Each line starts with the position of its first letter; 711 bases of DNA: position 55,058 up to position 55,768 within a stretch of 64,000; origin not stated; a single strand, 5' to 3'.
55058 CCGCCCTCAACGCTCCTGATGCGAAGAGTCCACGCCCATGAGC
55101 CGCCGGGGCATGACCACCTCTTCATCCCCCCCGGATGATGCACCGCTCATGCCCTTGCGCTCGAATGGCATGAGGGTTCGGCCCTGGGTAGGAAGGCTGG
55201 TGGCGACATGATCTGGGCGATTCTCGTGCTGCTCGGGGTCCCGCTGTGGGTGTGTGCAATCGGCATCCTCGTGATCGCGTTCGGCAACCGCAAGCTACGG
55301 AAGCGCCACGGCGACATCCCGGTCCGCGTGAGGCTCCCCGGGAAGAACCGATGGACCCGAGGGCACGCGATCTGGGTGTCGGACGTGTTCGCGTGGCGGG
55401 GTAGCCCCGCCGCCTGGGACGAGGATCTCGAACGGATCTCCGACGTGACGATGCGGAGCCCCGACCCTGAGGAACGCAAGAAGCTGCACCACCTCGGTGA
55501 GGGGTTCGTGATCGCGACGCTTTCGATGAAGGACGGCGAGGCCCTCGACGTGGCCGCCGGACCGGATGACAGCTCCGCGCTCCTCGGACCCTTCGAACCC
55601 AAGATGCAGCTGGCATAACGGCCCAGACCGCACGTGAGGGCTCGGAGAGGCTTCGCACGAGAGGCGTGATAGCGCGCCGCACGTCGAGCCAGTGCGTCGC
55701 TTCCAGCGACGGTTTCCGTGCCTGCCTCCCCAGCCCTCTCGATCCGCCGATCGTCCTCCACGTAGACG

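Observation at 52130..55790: Cassette-like array: four same-strand small accessory ORFs punctuated by four copies of the interspersed repeat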

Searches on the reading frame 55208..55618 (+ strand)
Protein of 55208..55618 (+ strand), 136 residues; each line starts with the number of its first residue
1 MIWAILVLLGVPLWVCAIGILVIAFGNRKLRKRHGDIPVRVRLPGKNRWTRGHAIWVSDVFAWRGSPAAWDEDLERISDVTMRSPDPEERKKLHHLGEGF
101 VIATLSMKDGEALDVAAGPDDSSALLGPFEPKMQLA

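Call 11: search_protein_families(library=pfam, proteins=[window:55208-55618:+], max_evalue=0.01)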
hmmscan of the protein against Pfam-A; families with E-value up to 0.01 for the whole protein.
window:55208-55618:+ (136 aa): 0 families

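Call 31: find_encoding_contigs(protein=window:55208-55618:+, flank=10000, max_places=10)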
Protein window:55208-55618:+ (136 aa): 2 contigs read that carry it; 2 places shown.
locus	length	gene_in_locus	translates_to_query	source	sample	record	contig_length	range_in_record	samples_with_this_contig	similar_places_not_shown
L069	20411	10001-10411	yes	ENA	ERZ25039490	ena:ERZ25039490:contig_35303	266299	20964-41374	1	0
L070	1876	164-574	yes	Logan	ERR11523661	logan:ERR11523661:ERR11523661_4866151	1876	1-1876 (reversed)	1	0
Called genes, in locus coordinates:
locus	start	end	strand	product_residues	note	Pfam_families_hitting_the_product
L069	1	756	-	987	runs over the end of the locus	PF00211:Guanylate_cyc, PF25872:HTH_77 (weak), PF17874:TPR_MalT (faint), PF13424:TPR_12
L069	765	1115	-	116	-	-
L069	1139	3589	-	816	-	PF02463:SMC_N, PF13175:AAA_15, PF13476:AAA_23, PF13166:AAA_13 (faint), PF13304:AAA_21 (faint), PF13555:AAA_29 (faint)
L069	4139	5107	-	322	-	PF26549:Tricorn_N, PF07676:PD40 (faint), PF26550:Tricorn_2nd (weak)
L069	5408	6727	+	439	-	-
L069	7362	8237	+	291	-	-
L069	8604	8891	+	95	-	-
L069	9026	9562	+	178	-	PF03640:Lipoprotein_15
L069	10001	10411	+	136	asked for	-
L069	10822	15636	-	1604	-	PF20703:nSTAND1, PF24814:WD40_Prp19, PF24782:WD40_MABP1-WDR62_2nd, PF24796:WDR55, PF25172:Beta-prop_WDR3_2nd, PF23381:Beta-prop_IFT122_1st, PF23393:Beta-prop_WDR90_POC16_2nd, PF23414:Beta-prop_EML_2, +111 more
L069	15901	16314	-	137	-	-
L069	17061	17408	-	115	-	PF09579:Spore_YtfJ (weak)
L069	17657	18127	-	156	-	-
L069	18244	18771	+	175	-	PF07291:MauE, PF07681:DoxX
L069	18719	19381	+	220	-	PF00578:AhpC-TSA, PF08534:Redoxin, PF00085:Thioredoxin (faint)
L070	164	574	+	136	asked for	-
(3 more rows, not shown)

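Call 68: find_homologous_proteins(query=window:55208-55618:+, max_evalue=0.00001)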
Query window:55208-55618:+ (136 aa): 832 proteins with E <= 0.00001 among 864 candidates; the best 120 are listed.
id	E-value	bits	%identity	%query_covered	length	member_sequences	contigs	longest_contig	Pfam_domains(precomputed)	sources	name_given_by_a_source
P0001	7.2e-87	307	100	100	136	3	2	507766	-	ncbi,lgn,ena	-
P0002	3.3e-62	227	77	95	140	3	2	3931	-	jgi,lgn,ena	jgi:hypothetical protein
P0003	6.0e-62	226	77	95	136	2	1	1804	-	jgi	-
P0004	9.3e-62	225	75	96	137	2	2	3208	-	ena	-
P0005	1.1e-61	225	75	95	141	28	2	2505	-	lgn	-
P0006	2.9e-61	224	75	96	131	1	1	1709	-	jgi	jgi:hypothetical protein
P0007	7.2e-61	222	74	96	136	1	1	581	-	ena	-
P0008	8.4e-61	222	71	97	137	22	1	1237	-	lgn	-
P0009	1.0e-60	222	75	95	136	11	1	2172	-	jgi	jgi:hypothetical protein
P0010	1.2e-60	222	73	95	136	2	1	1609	-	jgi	jgi:hypothetical protein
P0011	1.7e-60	221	73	96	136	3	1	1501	-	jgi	jgi:hypothetical protein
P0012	4.6e-60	220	71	100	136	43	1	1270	-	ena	-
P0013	8.1e-60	219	73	96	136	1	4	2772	-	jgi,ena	-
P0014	9.4e-60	219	72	100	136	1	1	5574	-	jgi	jgi:hypothetical protein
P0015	1.4e-59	218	72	96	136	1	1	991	-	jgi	jgi:hypothetical protein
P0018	2.4e-59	217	74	95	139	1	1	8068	-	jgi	jgi:hypothetical protein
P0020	2.7e-59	217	73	95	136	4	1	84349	-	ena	-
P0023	7.9e-59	216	72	96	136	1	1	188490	-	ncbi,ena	-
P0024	8.9e-59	216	71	97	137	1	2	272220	-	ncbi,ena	-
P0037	8.7e-58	212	71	96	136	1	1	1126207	-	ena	-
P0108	2.0e-53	198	66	98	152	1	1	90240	PF10739.16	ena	-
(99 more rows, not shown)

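Call 69: find_encoding_contigs(protein=P0024, flank=7000, max_places=1)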
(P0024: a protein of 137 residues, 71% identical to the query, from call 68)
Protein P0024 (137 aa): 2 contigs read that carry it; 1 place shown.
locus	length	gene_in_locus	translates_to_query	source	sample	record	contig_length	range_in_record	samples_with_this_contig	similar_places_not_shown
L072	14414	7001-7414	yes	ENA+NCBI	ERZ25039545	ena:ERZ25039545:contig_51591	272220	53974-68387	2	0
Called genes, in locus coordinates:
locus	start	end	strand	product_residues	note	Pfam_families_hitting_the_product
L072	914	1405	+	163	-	PF19850:DUF6325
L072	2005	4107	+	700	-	PF13191:AAA_16 (weak), PF25873:WHD_MalT, PF17874:TPR_MalT, PF00196:GerE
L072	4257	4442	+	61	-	-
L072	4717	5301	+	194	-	PF06863:DUF1254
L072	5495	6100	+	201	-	PF06742:DUF1214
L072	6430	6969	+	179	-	-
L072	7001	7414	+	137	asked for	-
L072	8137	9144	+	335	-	PF19420:DDAH_eukar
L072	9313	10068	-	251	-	PF13599:Pentapeptide_4 (weak)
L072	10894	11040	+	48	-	-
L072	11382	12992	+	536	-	PF00614:PLDc (faint), PF13091:PLDc_2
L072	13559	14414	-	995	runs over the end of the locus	PF03699:UPF0182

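Call 70: find_encoding_contigs(protein=P0023, flank=7000, max_places=1)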
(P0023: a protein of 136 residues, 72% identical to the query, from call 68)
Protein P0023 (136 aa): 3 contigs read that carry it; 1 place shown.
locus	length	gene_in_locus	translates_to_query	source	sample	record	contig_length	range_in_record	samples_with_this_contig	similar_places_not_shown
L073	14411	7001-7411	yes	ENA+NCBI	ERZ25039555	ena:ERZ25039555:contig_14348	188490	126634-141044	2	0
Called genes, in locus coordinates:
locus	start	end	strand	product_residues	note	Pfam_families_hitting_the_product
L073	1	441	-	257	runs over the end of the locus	PF07885:Ion_trans_2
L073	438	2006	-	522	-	PF00083:Sugar_tr (weak), PF07690:MFS_1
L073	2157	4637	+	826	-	PF03706:LPG_synthase_TM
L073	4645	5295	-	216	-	-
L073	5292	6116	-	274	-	PF14023:Bestrophin-like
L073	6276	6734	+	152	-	PF19850:DUF6325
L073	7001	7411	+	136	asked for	-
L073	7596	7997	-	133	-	PF23636:DUF7144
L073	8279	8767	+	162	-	PF04055:Radical_SAM (weak)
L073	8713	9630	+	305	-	PF13186:SPASM (weak), PF02810:SEC-C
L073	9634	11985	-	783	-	PF00884:Sulfatase, PF01663:Phosphodiest (faint), PF16347:SGSH_C (faint)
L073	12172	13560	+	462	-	PF00282:Pyridoxal_deC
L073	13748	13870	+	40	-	-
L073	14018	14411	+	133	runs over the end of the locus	PF14145:YrhK (faint)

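Call 71: find_encoding_contigs(protein=P0037, flank=7000, max_places=1)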
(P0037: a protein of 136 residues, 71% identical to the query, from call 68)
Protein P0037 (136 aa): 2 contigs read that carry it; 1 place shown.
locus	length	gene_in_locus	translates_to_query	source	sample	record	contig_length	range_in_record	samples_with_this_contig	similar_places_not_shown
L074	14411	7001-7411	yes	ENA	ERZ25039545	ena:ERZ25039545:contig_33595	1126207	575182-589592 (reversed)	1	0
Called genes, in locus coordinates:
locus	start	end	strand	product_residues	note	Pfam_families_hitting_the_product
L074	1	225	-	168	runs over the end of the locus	PF07885:Ion_trans_2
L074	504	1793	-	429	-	PF07690:MFS_1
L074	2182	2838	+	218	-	-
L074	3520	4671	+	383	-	PF03706:LPG_synthase_TM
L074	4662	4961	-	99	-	-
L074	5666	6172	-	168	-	PF14023:Bestrophin-like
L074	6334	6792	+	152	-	PF19850:DUF6325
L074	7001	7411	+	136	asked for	-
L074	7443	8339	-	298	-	PF13593:SBF_like (weak)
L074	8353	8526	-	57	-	-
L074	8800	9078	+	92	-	-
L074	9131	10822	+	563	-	PF00916:Sulfate_transp, PF01740:STAS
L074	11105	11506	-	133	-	PF23636:DUF7144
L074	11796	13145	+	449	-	PF04055:Radical_SAM, PF13186:SPASM (weak), PF02810:SEC-C (weak)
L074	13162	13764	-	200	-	-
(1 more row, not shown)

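Call 72: find_encoding_contigs(protein=P0020, flank=7000, max_places=1)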
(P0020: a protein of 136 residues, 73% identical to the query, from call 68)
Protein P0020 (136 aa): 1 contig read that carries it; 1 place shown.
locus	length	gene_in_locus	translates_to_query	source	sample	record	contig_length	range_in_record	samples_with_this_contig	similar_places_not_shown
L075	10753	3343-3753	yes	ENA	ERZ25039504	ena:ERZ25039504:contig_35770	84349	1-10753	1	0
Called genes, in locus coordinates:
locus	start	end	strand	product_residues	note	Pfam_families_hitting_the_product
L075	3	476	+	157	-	?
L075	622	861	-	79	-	-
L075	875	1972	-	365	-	-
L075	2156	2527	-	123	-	PF06897:DUF1269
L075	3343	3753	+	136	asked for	-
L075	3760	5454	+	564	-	PF00916:Sulfate_transp, PF01740:STAS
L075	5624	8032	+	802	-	PF00884:Sulfatase, PF16347:SGSH_C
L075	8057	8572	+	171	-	PF06897:DUF1269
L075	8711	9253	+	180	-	-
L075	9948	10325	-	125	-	-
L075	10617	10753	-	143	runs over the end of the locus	PF23636:DUF7144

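Call 74: find_encoding_contigs(protein=P0018, flank=6000, max_places=1)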
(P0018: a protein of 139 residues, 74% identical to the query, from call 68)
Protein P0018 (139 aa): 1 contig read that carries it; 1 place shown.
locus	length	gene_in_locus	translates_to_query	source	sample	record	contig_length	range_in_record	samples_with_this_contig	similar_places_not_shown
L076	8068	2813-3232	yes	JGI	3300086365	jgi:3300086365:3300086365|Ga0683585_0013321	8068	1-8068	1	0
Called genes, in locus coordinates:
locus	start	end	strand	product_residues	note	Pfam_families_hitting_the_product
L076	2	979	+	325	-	?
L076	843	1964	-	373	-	-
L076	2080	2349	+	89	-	-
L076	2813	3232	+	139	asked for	-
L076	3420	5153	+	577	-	PF00916:Sulfate_transp, PF01740:STAS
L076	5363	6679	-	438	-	-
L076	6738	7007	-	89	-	-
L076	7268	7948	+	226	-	-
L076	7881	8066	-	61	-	?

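Call 75: find_encoding_contigs(protein=P0002, flank=6000, max_places=2)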
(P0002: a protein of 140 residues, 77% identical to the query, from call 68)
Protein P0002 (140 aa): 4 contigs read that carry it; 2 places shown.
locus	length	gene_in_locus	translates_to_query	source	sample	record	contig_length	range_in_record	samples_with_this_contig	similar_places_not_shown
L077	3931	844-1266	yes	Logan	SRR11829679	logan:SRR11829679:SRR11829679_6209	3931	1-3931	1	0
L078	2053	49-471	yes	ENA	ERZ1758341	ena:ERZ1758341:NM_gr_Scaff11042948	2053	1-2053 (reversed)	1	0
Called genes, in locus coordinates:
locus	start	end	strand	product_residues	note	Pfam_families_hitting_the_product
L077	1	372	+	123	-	?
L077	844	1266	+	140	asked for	-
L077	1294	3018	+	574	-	PF00916:Sulfate_transp, PF01740:STAS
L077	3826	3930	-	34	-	?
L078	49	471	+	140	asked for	-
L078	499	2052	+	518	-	?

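Call 90: search_protein_families(library=pfam, proteins=[window:55208-55618:+], max_evalue=10)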
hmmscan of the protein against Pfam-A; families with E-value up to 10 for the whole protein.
window:55208-55618:+ (136 aa): 1 family
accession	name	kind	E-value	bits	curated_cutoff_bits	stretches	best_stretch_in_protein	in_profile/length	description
PF10739.15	DUF2550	-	0.013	15.9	27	1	15-126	3-118/127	Protein of unknown function (DUF2550)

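Call 95: find_encoding_contigs(protein=P0245, flank=5000, max_places=10)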
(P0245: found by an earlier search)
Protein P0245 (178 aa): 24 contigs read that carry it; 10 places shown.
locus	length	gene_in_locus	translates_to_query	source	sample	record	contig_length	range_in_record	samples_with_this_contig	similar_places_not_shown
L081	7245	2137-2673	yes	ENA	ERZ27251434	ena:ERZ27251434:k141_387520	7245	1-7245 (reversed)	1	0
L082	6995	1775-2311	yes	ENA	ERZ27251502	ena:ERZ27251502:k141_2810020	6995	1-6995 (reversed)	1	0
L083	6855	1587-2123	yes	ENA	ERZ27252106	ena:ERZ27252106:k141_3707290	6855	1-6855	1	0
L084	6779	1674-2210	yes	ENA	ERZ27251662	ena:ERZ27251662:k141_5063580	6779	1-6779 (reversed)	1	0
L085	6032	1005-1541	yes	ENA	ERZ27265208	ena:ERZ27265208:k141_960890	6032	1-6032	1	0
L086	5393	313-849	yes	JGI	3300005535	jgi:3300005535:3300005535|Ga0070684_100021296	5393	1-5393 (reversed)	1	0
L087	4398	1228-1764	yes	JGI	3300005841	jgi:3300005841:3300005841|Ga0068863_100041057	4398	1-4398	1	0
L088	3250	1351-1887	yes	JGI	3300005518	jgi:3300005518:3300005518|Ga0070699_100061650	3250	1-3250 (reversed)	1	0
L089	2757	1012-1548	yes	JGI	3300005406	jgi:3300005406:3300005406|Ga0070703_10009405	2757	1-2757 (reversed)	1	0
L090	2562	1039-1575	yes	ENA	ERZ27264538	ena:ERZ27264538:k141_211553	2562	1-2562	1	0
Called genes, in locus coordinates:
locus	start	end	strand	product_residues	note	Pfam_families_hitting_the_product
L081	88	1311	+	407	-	-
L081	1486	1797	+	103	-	-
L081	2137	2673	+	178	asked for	PF03640:Lipoprotein_15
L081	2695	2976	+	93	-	-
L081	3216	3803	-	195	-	-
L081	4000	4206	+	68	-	-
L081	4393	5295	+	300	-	-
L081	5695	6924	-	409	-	PF00211:Guanylate_cyc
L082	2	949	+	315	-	?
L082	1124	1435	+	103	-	-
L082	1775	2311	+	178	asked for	PF03640:Lipoprotein_15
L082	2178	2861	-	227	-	-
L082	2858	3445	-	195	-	-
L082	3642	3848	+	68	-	-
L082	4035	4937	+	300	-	-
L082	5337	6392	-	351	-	PF00211:Guanylate_cyc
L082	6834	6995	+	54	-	?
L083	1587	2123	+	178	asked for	PF03640:Lipoprotein_15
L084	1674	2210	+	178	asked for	PF03640:Lipoprotein_15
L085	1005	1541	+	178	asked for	PF03640:Lipoprotein_15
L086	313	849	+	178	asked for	PF03640:Lipoprotein_15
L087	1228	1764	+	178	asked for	PF03640:Lipoprotein_15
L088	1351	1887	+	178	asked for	PF03640:Lipoprotein_15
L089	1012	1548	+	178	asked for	PF03640:Lipoprotein_15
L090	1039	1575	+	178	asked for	PF03640:Lipoprotein_15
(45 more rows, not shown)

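Call 99: search_protein_families(library=pfam, proteins=[L081:3216-3803:-, L081:2695-2976:+, L081:4000-4206:+, L082:2178-2861:-, L081:88-1311:+, L081:5695-6924:-], max_evalue=0.05)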
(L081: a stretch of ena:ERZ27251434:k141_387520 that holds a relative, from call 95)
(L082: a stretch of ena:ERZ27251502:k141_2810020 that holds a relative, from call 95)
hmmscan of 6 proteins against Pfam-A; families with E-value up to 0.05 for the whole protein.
L081:3216-3803:- (195 aa): 0 families

L081:2695-2976:+ (93 aa): 0 families

L081:4000-4206:+ (68 aa): 0 families

L082:2178-2861:- (227 aa): 1 family
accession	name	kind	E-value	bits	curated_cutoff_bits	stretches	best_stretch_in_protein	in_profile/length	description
PF14980.11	TIP39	-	0.026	14.8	27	1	33-53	9-29/51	TIP39 peptide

L081:88-1311:+ (407 aa): 0 families

L081:5695-6924:- (409 aa): 1 family
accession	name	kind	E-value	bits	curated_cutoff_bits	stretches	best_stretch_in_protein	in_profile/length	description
PF00211.25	Guanylate_cyc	-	7.8e-10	39.1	21.9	1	252-395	10-170/183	Adenylate and Guanylate cyclase catalytic domain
